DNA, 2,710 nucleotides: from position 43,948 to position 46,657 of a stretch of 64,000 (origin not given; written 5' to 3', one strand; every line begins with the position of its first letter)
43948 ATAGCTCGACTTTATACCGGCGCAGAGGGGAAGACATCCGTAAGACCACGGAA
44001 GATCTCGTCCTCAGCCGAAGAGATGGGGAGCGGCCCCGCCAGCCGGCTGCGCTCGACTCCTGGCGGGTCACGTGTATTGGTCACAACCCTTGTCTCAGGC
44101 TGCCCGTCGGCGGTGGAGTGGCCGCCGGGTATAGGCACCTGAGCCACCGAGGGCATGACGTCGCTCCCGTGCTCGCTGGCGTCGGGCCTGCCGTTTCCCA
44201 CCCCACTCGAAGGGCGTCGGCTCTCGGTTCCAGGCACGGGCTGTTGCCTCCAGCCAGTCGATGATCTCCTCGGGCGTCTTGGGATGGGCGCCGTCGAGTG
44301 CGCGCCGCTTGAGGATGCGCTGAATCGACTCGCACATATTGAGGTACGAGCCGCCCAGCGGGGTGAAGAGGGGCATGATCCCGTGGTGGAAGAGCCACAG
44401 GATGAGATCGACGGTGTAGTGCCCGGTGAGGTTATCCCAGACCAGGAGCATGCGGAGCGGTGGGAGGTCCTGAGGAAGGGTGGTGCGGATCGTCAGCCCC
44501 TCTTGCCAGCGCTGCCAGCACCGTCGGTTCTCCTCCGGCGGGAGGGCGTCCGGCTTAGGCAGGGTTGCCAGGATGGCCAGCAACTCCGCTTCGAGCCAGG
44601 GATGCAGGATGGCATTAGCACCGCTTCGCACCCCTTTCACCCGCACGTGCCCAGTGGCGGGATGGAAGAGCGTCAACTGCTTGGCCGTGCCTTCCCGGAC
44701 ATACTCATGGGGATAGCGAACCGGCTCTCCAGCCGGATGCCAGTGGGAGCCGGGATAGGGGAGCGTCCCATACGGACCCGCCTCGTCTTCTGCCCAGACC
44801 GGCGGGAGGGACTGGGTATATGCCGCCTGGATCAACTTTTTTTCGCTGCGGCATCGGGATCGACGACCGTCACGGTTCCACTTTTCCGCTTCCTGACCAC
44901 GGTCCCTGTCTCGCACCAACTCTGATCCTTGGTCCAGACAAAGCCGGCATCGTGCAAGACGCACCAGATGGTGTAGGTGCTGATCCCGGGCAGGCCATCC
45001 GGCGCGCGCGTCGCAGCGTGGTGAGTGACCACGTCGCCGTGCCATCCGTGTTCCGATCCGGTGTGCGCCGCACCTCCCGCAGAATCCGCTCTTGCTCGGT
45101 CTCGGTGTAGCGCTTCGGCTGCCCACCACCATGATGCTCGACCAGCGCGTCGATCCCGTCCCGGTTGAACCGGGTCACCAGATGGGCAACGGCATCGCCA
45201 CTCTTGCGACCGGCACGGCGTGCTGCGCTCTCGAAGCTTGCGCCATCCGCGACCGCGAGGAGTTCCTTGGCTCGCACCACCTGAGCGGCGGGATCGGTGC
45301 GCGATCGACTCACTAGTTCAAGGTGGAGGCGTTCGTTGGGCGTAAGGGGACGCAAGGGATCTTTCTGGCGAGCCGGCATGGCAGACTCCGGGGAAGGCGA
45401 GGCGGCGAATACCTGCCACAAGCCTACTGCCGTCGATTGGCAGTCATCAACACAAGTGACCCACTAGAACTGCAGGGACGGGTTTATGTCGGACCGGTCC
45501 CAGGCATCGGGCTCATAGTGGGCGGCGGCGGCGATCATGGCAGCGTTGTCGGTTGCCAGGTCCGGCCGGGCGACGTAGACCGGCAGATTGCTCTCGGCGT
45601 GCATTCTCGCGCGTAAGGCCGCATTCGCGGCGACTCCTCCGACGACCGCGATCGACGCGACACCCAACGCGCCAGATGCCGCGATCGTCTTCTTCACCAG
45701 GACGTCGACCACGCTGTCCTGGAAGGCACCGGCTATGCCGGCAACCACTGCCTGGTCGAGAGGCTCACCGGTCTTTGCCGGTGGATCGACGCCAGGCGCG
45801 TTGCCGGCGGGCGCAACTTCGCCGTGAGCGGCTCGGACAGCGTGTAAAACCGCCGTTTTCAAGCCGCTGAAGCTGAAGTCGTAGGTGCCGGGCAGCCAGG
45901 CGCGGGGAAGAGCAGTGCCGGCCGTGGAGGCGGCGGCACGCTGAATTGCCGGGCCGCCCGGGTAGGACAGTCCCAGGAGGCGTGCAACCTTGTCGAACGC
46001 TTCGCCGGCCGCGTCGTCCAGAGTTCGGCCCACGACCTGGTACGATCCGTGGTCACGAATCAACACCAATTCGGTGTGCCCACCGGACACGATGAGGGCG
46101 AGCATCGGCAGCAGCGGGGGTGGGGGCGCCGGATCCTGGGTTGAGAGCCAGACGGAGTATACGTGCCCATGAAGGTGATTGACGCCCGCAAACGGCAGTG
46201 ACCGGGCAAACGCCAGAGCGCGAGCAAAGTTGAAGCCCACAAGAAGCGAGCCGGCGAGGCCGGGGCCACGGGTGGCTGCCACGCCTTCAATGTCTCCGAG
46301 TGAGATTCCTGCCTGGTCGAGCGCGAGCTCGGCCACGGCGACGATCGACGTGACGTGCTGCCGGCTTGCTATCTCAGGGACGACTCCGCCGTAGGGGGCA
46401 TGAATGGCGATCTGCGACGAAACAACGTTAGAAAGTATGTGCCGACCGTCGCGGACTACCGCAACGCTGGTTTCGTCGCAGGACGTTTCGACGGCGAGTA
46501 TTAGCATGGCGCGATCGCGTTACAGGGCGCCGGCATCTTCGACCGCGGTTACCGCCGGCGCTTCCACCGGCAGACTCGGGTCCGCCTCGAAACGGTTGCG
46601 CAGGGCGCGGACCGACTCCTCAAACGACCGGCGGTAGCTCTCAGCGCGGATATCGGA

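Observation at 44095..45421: Transposase spread over three reading frames, one switch at an A7 tract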

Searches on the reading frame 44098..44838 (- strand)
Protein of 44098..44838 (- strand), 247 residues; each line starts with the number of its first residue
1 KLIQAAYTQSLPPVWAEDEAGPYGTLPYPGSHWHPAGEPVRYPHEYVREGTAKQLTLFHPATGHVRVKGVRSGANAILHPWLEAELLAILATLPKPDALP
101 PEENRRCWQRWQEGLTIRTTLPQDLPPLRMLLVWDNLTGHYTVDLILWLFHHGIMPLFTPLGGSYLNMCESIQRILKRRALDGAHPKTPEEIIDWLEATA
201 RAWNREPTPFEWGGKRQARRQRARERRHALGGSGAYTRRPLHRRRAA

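Call 13: find_related_loci(query=window:44098-44838:-, collection=genome_contigs, flank=2500)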
Query seq(247 aa) (247 aa) in genome_contigs; peptide patterns used: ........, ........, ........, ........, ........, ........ (x = any residue, [..] = any of these).
62 stretches matched a pattern; 9 encode a relative of the query (tblastn E <= 1e-3); 9 distinct loci.
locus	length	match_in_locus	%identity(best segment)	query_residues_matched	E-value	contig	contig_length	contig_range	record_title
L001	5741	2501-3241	63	1-244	3e-94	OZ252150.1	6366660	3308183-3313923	MAG: Anaerolineales bacterium isolate ed016152-bc35-4daa-af1a-9bf7613e1c63 genome assembly, chromosome: 1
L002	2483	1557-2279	66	1-237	2e-96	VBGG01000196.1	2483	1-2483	MAG: Chloroflexi bacterium isolate CF_72 14_0903_13_30cm_scaffold_1562327, whole genome shotgun sequence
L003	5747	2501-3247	62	1-245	2e-91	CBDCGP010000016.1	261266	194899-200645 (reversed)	MAG: Acidimicrobiales bacterium isolate 8989243e-b366-41c5-81e7-a19f388da9ad genome assembly, contig: contig_16, whole g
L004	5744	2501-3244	63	1-244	5e-88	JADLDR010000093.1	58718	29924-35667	MAG: Armatimonadota bacterium isolate SJ283 c_000000424332, whole genome shotgun sequence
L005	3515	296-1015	57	1-240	3e-74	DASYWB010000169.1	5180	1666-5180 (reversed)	MAG TPA_asm: Thermomicrobiales bacterium isolate SMAG_U6270 k141_342412, whole genome shotgun sequence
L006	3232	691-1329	52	2-215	1e-67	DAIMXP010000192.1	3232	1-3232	MAG TPA_asm: Chloroflexota bacterium isolate CTOTU41425 NODE_22524_length_3232_cov_22.773686, whole genome shotgun seque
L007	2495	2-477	57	86-244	3e-49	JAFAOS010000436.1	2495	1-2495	MAG: Chloroflexota bacterium isolate CP_BM_ER_18 BM_ER_k147_10095024, whole genome shotgun sequence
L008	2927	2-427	42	86-244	4e-31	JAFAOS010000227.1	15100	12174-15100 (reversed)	MAG: Chloroflexota bacterium isolate CP_BM_ER_18 BM_ER_k147_9038346, whole genome shotgun sequence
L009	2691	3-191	59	155-217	1e-21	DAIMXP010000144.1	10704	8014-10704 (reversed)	MAG TPA_asm: Chloroflexota bacterium isolate CTOTU41425 NODE_4131_length_10704_cov_19.280026, whole genome shotgun seque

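Call 14: find_related_loci(query=window:44098-44838:-, collection=metagenome_contigs, flank=2000)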
Query seq(247 aa) (247 aa) in metagenome_contigs; peptide patterns used: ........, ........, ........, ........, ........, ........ (x = any residue, [..] = any of these).
173 stretches matched a pattern; 86 encode a relative of the query (tblastn E <= 1e-3); the best 80 are kept; 80 distinct loci.
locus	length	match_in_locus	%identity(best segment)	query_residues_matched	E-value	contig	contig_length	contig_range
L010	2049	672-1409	85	1-246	2e-138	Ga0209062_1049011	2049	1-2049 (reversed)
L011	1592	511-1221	86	1-237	5e-140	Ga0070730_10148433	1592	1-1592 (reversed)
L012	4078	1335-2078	77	1-247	5e-127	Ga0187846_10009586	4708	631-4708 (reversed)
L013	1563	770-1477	72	13-247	4e-121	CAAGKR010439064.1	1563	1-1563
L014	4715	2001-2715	83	1-245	3e-112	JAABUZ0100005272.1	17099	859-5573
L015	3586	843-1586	70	1-247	2e-111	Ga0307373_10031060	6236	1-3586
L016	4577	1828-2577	73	2-246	7e-106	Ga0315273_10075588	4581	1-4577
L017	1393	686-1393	78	1-236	1e-112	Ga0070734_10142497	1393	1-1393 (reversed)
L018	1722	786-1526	66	1-244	5e-110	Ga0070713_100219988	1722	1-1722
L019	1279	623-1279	71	1-218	8e-112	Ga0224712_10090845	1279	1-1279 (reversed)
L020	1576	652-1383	67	2-244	3e-110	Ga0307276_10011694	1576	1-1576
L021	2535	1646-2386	66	1-244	6e-107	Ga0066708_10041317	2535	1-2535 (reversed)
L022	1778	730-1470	64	1-244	3e-109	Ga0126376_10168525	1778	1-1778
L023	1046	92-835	73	1-247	7e-112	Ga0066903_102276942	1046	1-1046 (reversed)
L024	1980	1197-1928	67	2-244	1e-107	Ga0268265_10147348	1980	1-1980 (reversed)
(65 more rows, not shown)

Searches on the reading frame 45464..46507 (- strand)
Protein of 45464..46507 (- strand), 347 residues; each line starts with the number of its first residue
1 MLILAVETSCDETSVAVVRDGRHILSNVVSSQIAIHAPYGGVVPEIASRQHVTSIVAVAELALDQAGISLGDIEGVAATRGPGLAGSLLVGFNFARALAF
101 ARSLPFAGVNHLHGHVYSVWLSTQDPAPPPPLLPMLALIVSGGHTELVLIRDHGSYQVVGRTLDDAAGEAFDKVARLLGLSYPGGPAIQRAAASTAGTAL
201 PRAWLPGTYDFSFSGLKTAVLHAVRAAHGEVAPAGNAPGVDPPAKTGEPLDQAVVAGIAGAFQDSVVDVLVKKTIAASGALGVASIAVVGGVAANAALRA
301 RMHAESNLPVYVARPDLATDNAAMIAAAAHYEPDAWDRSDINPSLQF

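Call 32: find_encoding_contigs(protein=window:45464-46507:-, flank=3000, max_places=4)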
Protein window:45464-46507:- (347 aa): no gene with exactly this product is on record in the collection.

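Call 55: search_protein_families(library=pfam, proteins=[window:45467-46507:-], max_evalue=0.01)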
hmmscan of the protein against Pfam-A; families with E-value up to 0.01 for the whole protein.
window:45467-46507:- (347 aa): 2 families
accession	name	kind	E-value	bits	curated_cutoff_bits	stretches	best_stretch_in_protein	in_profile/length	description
PF00814.31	TsaD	-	2.8e-85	286.6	24.8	1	23-326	1-263/264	tRNA N6-adenosine threonylcarbamoyltransferase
PF22521.2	HypF_C_2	-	0.0027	17.9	27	1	255-305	166-216/241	Carbamoyltransferase, Kae1-like Domain, second subdomain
